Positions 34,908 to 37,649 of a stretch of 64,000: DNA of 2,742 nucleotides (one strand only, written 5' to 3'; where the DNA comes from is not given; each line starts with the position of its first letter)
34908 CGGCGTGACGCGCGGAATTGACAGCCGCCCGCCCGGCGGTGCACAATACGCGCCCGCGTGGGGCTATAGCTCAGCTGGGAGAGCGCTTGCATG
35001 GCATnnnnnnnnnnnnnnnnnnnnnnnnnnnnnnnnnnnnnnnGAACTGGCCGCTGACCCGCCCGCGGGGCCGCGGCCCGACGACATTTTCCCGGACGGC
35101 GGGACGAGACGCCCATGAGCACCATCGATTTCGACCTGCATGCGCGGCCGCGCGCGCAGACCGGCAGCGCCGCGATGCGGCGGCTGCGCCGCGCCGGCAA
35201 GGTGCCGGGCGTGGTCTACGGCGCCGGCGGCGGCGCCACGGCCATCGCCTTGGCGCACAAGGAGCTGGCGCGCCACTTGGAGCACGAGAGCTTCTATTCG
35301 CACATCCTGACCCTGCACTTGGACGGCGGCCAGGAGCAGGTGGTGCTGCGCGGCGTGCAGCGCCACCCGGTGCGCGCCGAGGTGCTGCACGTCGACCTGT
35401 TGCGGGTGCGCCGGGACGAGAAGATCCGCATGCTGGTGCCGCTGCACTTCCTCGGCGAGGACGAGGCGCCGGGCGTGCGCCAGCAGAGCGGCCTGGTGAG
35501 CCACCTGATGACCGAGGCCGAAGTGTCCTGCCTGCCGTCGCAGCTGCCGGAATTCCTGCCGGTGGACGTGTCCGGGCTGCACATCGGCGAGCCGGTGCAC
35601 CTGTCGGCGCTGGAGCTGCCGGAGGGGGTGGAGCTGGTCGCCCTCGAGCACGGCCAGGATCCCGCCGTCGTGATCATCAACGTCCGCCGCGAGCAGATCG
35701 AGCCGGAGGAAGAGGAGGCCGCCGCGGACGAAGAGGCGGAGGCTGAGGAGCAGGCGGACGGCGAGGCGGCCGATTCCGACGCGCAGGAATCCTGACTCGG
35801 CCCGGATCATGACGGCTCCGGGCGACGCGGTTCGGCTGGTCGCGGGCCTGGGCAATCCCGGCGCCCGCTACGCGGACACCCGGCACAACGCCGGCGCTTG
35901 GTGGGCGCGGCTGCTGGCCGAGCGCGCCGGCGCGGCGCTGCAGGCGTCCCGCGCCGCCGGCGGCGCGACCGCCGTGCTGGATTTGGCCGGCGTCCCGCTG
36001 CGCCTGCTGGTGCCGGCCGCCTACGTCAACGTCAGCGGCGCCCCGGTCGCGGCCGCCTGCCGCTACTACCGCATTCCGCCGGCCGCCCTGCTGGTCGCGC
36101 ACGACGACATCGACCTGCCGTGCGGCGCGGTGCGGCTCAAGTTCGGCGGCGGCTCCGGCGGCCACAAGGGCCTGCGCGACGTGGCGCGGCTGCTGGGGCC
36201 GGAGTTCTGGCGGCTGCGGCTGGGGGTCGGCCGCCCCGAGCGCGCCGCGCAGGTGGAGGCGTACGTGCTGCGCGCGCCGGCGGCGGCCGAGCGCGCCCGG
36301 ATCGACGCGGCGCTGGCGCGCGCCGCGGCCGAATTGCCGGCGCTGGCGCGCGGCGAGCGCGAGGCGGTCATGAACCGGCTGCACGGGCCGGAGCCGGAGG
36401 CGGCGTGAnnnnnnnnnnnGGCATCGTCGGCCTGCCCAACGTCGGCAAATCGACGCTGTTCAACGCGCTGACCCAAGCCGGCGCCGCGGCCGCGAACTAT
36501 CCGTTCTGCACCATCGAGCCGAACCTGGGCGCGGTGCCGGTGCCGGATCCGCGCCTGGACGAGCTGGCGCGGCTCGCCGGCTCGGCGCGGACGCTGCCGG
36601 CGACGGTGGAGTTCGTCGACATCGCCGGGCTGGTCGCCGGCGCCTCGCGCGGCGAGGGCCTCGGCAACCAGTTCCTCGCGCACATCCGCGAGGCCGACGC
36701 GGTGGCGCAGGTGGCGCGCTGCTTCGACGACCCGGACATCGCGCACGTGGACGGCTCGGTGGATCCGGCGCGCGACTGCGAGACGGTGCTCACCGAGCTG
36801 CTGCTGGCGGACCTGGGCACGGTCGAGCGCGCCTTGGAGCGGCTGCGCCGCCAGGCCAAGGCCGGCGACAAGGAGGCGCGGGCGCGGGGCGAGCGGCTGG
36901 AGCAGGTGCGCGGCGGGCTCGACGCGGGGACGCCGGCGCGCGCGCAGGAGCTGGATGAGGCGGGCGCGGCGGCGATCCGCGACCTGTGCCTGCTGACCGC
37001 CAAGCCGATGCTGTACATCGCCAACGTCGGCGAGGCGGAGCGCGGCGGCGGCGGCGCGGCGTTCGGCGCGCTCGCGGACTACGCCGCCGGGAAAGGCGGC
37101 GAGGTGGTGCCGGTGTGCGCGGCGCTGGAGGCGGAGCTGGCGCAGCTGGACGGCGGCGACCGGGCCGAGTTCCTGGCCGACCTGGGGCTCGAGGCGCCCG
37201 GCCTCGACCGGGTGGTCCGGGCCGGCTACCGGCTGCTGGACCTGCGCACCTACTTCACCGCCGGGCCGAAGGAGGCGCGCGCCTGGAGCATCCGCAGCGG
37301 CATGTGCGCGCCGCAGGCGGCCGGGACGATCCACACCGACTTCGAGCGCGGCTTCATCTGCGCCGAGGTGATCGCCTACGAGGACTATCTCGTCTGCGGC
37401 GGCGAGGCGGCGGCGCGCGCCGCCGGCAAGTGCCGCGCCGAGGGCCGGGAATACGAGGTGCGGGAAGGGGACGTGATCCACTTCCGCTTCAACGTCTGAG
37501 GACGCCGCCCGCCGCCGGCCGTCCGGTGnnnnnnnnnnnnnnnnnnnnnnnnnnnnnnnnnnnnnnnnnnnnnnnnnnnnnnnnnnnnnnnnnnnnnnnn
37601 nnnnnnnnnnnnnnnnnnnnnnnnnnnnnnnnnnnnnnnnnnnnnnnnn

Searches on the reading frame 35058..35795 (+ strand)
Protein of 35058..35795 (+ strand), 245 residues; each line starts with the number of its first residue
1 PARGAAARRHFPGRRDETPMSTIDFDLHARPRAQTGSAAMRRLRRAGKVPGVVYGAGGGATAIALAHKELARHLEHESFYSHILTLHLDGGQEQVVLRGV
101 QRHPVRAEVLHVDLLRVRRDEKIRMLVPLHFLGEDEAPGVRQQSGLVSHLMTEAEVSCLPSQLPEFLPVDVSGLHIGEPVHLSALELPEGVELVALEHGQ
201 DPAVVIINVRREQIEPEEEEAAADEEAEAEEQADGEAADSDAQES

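Call 65: search_protein_families(library=pfam, proteins=[window:35058-35795:+], max_evalue=0.001)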
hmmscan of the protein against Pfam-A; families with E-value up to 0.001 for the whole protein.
window:35058-35795:+ (245 aa): 2 families
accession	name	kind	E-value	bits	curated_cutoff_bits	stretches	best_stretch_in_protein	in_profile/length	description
PF01386.24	Ribosomal_L25p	-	1.7e-24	86.5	23.6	1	27-114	1-82/82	Ribosomal L25p family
PF14693.11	Ribosomal_TL5_C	-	8.9e-23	80.9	27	1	122-208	1-81/84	Ribosomal protein TL5, C-terminal domain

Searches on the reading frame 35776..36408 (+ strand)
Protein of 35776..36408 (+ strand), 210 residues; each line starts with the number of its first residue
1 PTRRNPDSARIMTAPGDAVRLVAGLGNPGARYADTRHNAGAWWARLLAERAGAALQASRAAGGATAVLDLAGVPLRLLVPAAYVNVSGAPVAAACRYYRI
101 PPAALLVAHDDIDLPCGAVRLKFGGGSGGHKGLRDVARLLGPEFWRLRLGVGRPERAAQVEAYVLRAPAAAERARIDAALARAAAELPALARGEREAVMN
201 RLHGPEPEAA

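Call 65: search_protein_families(library=pfam, proteins=[window:35776-36408:+], max_evalue=0.001)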
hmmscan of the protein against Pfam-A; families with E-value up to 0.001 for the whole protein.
window:35776-36408:+ (210 aa): 1 family
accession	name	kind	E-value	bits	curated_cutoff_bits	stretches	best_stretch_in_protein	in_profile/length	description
PF01195.25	Pept_tRNA_hydro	-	1.3e-50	172.2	27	1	21-203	1-183/183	Peptidyl-tRNA hydrolase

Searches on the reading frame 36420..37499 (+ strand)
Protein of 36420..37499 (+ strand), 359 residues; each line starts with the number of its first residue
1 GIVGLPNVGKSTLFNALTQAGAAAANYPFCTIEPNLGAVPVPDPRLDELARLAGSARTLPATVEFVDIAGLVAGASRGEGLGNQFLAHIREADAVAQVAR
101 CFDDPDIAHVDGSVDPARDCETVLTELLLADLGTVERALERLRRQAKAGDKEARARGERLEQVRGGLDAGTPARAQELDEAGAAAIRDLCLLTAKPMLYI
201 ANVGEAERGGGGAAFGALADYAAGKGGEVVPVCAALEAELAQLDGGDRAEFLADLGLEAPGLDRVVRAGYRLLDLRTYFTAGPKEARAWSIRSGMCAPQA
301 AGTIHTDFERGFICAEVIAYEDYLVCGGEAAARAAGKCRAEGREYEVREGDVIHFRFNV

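Call 65: search_protein_families(library=pfam, proteins=[window:36420-37499:+], max_evalue=0.001)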
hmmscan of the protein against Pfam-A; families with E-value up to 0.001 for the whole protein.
window:36420-37499:+ (359 aa): 3 families
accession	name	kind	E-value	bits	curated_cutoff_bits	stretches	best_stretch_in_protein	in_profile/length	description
PF06071.19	YchF-GTPase_C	-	2.5e-36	124.1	27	1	275-358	1-84/84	Protein of unknown function (DUF933)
PF01926.29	MMR_HSR1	-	7e-20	71.7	21.9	1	1-102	3-85/113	50S ribosome-binding GTPase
PF02421.24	FeoB_N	-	1.4e-07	31.6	27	1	2-39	5-42/156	Ferrous iron transport protein B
